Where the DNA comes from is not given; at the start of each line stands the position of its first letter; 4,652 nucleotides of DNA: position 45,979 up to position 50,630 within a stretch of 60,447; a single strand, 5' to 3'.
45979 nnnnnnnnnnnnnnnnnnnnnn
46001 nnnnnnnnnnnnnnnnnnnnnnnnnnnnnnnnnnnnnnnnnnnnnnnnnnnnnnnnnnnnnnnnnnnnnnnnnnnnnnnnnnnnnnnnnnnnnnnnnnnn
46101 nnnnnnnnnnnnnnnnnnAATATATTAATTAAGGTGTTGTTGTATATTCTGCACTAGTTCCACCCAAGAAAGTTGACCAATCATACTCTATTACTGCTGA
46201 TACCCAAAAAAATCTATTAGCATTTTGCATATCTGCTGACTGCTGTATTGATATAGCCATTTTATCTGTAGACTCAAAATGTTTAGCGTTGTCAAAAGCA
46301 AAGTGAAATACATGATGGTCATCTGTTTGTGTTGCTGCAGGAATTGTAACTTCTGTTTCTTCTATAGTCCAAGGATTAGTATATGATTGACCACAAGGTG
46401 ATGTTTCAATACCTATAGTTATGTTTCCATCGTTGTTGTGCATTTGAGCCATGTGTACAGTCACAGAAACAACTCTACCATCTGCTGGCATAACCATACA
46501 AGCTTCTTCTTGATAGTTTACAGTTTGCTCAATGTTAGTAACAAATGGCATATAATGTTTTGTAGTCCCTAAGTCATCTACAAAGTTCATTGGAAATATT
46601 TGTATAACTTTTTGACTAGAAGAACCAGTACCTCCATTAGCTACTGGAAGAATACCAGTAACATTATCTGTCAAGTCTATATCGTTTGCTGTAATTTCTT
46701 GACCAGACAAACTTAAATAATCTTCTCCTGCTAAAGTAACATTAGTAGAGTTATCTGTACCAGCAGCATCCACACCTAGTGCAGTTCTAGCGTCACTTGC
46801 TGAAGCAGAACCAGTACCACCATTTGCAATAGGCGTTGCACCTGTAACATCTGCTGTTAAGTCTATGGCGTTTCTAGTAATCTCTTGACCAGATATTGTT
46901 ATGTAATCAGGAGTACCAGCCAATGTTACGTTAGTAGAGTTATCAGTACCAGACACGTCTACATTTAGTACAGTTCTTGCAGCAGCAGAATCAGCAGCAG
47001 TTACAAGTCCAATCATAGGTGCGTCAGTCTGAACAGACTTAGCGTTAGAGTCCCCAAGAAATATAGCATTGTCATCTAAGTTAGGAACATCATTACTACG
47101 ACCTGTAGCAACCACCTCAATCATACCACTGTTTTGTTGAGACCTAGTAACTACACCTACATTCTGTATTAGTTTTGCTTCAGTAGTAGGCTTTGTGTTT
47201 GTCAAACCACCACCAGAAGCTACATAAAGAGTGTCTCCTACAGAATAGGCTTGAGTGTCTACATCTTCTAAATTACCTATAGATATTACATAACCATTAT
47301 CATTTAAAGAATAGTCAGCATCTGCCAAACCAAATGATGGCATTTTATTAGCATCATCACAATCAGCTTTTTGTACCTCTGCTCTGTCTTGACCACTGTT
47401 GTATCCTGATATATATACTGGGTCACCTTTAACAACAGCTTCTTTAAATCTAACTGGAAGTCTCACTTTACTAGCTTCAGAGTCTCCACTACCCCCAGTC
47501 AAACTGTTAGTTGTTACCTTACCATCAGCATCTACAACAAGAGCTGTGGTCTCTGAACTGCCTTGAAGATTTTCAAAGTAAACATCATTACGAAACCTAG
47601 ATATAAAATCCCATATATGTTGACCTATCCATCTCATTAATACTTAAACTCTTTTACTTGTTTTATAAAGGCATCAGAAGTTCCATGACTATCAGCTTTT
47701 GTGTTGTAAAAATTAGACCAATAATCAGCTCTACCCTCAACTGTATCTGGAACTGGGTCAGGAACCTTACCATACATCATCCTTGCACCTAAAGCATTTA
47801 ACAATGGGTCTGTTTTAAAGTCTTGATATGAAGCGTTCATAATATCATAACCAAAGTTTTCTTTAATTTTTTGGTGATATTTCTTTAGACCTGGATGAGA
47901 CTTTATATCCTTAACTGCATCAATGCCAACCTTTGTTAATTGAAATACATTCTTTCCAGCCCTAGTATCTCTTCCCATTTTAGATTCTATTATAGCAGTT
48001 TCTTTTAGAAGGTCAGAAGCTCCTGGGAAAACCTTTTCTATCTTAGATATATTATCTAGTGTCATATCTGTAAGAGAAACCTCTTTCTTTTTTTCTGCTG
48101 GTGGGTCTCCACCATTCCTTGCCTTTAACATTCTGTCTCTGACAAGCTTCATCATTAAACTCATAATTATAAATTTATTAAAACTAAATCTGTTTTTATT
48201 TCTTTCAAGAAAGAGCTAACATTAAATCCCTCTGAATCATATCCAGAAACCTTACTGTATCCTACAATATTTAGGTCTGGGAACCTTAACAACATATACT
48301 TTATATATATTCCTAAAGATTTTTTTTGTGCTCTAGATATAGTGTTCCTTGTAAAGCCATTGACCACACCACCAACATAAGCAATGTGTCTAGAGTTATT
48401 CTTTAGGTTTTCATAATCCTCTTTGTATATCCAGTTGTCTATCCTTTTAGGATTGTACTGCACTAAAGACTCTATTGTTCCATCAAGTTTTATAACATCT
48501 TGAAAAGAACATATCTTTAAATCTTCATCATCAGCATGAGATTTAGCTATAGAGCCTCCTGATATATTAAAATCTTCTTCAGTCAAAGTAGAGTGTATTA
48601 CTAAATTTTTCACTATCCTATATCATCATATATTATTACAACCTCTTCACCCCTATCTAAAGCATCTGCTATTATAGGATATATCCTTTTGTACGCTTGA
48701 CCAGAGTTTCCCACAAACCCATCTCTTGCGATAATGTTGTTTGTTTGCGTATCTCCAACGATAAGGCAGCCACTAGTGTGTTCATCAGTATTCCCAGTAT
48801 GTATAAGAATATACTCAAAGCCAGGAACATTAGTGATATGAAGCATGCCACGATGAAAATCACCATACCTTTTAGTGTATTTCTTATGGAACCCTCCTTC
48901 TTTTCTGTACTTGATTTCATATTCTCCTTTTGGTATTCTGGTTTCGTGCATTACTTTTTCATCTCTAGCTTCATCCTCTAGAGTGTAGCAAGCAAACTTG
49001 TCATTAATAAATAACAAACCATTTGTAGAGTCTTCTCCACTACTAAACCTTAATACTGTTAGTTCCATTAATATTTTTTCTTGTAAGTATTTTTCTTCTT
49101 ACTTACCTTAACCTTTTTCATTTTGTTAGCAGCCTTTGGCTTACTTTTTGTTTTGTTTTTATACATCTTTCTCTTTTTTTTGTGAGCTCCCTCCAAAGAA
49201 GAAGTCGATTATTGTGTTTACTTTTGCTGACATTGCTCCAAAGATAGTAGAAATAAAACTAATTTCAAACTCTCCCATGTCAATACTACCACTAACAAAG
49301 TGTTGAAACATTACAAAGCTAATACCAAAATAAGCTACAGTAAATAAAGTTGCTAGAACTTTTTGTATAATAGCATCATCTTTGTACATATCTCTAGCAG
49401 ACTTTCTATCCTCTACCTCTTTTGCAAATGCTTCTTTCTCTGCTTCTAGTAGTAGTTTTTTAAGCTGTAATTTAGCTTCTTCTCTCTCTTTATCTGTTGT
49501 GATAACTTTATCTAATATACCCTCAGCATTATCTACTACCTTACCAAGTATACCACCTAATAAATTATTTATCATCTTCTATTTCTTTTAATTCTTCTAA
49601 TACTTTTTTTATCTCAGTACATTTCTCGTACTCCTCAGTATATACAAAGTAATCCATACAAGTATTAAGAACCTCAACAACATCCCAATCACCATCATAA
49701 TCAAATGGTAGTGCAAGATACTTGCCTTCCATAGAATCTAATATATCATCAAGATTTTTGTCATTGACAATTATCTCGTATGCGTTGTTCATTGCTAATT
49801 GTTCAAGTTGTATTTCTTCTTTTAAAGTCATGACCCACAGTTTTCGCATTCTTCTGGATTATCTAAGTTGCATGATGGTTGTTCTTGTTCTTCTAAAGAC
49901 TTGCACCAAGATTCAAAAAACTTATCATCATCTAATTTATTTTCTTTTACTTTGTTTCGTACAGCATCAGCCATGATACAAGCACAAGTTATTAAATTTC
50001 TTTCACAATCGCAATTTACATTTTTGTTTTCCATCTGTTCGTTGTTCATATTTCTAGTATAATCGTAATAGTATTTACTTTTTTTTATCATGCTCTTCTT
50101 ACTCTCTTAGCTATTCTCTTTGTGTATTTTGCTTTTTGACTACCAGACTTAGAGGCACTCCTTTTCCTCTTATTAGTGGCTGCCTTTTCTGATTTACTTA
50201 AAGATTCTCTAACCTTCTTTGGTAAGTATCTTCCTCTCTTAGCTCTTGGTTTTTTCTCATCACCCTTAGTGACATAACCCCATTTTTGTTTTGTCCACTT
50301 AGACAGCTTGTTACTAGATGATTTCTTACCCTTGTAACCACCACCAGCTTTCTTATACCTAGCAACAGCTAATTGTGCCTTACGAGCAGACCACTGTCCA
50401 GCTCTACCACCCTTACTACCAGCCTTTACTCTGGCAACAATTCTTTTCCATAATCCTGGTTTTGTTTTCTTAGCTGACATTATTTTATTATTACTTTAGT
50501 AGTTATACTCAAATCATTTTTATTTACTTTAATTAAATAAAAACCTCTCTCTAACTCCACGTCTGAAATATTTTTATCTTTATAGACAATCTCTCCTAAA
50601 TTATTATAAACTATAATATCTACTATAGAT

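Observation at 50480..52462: Phage-encoded cargo for the host type IX secretion system, built from 11 disulfide-type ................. repeats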

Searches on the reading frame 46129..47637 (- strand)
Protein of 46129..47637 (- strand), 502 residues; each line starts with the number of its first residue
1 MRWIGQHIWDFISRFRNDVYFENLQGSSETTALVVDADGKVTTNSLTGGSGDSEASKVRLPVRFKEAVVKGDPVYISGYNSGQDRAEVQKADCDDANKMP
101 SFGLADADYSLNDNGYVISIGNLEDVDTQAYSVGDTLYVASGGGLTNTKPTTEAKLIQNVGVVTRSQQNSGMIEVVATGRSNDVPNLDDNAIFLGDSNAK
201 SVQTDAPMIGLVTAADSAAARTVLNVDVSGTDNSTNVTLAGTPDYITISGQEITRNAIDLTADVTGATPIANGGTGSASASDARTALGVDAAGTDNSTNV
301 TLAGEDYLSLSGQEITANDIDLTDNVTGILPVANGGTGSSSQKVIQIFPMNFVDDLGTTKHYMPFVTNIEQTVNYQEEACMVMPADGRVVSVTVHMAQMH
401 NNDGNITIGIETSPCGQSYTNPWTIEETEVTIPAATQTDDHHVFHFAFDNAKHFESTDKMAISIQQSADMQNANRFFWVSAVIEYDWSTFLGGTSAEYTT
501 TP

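Call 10: search_protein_families(library=phrogs, proteins=[window:46129-47637:-], max_evalue=0.001)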
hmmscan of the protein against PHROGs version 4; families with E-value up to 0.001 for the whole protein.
window:46129-47637:- (502 aa): 2 families
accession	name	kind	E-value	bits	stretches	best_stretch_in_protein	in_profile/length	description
phrog_12121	-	unknown function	6.1e-05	24.1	1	124-166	108-150/165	-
phrog_11393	-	tail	0.00097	18.9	1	259-303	333-378/538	tail fiber protein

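Call 11: search_protein_families(library=pfam, proteins=[window:46129-47637:-], max_evalue=0.01)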
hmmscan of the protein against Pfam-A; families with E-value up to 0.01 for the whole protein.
window:46129-47637:- (502 aa): 0 families

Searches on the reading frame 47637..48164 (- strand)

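Call 10: search_protein_families(library=phrogs, proteins=[window:47637-48164:-], max_evalue=0.001)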
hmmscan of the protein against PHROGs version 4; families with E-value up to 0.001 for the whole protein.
window:47637-48164:- (175 aa): 1 family
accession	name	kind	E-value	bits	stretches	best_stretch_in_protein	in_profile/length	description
phrog_3108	-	unknown function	2.9e-12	47.6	1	47-171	25-153/160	-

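Call 11: search_protein_families(library=pfam, proteins=[window:47637-48164:-], max_evalue=0.01)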
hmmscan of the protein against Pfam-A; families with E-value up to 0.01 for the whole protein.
window:47637-48164:- (175 aa): 0 families

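Call 58: search_protein_families(library=ncbifam, proteins=[window:47637-48164:-], max_evalue=1)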
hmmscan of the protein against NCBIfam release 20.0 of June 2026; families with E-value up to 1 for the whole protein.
window:47637-48164:- (175 aa): 0 families

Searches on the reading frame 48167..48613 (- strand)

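Call 10: search_protein_families(library=phrogs, proteins=[window:48167-48613:-], max_evalue=0.001)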
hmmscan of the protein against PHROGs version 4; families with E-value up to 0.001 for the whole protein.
window:48167-48613:- (148 aa): 1 family
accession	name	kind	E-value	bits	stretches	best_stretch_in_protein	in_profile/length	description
phrog_822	-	lysis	1.6e-14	55.2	1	1-141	24-158/215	amidase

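Call 11: search_protein_families(library=pfam, proteins=[window:48167-48613:-], max_evalue=0.01)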
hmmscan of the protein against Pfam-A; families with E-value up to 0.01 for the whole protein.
window:48167-48613:- (148 aa): 0 families

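Call 58: search_protein_families(library=ncbifam, proteins=[window:48167-48613:-], max_evalue=1)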
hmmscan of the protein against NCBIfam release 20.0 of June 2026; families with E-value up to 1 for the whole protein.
window:48167-48613:- (148 aa): 1 family
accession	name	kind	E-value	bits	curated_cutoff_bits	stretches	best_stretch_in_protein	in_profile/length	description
NF002542.0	PRK02101.1-3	equivalog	0.11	11.7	278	1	30-96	36-100/258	peroxide stress protein YaaA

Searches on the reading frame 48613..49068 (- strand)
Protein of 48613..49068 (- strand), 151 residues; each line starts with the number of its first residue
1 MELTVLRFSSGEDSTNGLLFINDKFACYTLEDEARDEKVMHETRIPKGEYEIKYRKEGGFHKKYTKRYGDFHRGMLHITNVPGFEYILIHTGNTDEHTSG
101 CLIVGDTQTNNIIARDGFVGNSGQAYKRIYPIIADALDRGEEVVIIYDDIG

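Call 10: search_protein_families(library=phrogs, proteins=[window:48613-49068:-], max_evalue=0.001)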
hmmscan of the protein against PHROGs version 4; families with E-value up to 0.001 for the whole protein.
window:48613-49068:- (151 aa): 1 family
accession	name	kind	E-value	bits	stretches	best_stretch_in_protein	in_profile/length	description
phrog_1501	-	unknown function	2.2e-30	106.5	1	5-147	12-156/159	-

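Call 11: search_protein_families(library=pfam, proteins=[window:48613-49068:-], max_evalue=0.01)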
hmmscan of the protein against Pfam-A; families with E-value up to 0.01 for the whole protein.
window:48613-49068:- (151 aa): 2 families
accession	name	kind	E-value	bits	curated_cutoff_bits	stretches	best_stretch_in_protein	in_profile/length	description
PF18925.5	DUF5675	-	1.2e-32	112.6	26.7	1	5-134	2-113/114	Family of unknown function (DUF5675)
PF10908.13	Tlde1_dom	-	0.0031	18.3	30.1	1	30-113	12-105/120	Tlde1 domain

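Call 58: search_protein_families(library=ncbifam, proteins=[window:48613-49068:-], max_evalue=1)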
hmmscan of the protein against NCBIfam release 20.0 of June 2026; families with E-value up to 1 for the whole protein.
window:48613-49068:- (151 aa): 0 families

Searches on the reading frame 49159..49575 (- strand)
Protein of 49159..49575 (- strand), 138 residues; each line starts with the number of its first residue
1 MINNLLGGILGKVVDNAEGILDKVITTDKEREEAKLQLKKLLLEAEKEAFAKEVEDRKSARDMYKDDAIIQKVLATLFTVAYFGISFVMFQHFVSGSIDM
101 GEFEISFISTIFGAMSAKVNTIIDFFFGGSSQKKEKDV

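Call 10: search_protein_families(library=phrogs, proteins=[window:49159-49575:-], max_evalue=0.001)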
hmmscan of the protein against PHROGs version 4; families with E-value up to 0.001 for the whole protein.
window:49159-49575:- (138 aa): 3 families
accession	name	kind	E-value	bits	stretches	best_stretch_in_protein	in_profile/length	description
phrog_1544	-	unknown function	1.5e-06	29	1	30-137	84-189/200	-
phrog_3427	-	lysis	0.00027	21.9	1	10-69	8-67/141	holin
phrog_9646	-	unknown function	0.00061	20.7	0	11-134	11-121/130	-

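Call 11: search_protein_families(library=pfam, proteins=[window:49159-49575:-], max_evalue=0.01)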
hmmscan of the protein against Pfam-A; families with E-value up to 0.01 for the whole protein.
window:49159-49575:- (138 aa): 1 family
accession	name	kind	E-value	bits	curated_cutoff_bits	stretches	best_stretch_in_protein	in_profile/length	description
PF11351.13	GTA_holin_3TM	-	0.006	17.5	24.8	0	11-57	1-43/123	Holin of 3TMs, for gene-transfer release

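Call 58: search_protein_families(library=ncbifam, proteins=[window:49159-49575:-], max_evalue=1)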
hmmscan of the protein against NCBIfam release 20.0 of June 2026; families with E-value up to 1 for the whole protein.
window:49159-49575:- (138 aa): 1 family
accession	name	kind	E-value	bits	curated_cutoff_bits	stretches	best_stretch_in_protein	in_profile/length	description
NF006293.0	PRK08476.1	equivalog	0.0012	19.1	118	1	9-59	67-117/141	F0F1 ATP synthase subunit B'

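Call 76: search_dna_similar(query=window:49159-49575:-, collection=phages, mode=protein, max_rows=15, max_evalue=0.001)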
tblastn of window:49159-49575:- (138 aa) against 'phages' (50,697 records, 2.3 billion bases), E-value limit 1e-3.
No match.

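Call 89: find_related_loci(query=window:49159-49575:-, collection=viral_contigs, flank=10000)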
Query window:49159-49575:- (138 aa) in viral_contigs; peptide patterns used: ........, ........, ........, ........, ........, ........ (x = any residue, [..] = any of these).
541 stretches matched a pattern; 526 encode a relative of the query (tblastn E <= 1e-3); the best 80 are kept; 79 distinct loci.
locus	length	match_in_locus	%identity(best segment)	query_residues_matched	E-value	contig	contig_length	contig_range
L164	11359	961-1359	94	1-133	9e-80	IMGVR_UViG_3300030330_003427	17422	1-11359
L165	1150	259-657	94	1-133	1e-85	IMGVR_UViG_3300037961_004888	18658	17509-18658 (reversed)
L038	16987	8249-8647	94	1-133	3e-79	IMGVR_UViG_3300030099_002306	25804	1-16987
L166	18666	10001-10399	94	1-133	3e-79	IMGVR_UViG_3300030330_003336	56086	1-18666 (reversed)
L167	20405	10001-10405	91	1-135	2e-78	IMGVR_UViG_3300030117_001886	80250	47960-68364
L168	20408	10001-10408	89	1-136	7e-78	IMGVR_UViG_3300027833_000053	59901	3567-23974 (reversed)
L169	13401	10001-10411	90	1-137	5e-78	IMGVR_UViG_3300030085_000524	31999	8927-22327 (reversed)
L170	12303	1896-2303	89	1-136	1e-77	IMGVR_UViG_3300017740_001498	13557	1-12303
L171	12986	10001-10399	92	1-133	1e-77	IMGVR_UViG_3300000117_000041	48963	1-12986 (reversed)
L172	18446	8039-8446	90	1-136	8e-78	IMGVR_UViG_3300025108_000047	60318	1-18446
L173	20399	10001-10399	92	1-133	1e-77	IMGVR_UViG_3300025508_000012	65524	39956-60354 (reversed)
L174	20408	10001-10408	89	1-136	1e-77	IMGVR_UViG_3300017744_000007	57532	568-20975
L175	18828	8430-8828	92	1-133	1e-77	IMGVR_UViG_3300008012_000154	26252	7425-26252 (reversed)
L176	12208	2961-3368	90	1-136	7e-78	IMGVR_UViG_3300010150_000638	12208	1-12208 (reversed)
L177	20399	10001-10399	91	1-133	3e-77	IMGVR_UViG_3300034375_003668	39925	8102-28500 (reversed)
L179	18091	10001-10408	88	1-136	8e-77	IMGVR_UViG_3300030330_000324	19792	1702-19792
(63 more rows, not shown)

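Call 92: find_related_loci(query=L179:7532-8620:+, collection=viral_contigs, flank=8000)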
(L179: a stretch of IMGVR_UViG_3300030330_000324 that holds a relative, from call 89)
Query L179:7532-8620:+ (363 aa) in viral_contigs; peptide patterns used: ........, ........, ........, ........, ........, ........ (x = any residue, [..] = any of these).
9 stretches matched a pattern; 8 encode a relative of the query (tblastn E <= 1e-3); 8 distinct loci.
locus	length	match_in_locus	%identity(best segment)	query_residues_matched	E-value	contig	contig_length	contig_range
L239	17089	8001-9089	100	1-363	0e+0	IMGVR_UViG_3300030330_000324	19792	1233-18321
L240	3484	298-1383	91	2-363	0e+0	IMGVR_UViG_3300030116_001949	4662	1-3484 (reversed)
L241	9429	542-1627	88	2-363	0e+0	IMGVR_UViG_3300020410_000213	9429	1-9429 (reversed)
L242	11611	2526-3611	88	2-363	0e+0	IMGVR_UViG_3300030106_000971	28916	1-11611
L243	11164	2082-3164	75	2-363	0e+0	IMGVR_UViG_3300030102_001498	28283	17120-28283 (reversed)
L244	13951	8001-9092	68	1-363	2e-171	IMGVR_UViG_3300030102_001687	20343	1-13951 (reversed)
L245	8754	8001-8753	93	2-252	4e-159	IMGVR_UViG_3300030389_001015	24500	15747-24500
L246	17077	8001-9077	59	7-363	9e-146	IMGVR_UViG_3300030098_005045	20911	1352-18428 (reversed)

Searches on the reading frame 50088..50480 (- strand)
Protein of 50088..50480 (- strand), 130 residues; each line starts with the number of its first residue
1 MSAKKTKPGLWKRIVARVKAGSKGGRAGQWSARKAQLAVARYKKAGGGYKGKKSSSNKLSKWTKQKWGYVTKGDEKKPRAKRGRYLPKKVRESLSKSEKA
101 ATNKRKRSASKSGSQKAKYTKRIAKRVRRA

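Call 10: search_protein_families(library=phrogs, proteins=[window:50088-50480:-], max_evalue=0.001)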
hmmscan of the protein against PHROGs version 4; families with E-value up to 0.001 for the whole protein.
window:50088-50480:- (130 aa): 2 families
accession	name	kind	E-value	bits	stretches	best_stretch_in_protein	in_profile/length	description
phrog_17747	-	unknown function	1.5e-16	61.5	1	5-50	18-63/63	-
phrog_14910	-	unknown function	1e-13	52.9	1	51-129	2-77/80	-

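Call 11: search_protein_families(library=pfam, proteins=[window:50088-50480:-], max_evalue=0.01)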
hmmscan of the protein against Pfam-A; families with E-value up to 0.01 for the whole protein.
window:50088-50480:- (130 aa): 0 families

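Call 58: search_protein_families(library=ncbifam, proteins=[window:50088-50480:-], max_evalue=1)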
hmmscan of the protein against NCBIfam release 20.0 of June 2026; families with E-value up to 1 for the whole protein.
window:50088-50480:- (130 aa): 1 family
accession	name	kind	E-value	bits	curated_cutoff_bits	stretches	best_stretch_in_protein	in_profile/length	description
NF053636.1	DDHlcsCsdAPsy1082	equivalog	0.48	8.9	890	1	4-117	377-491/512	DEAD/DEAH box helicase CsdA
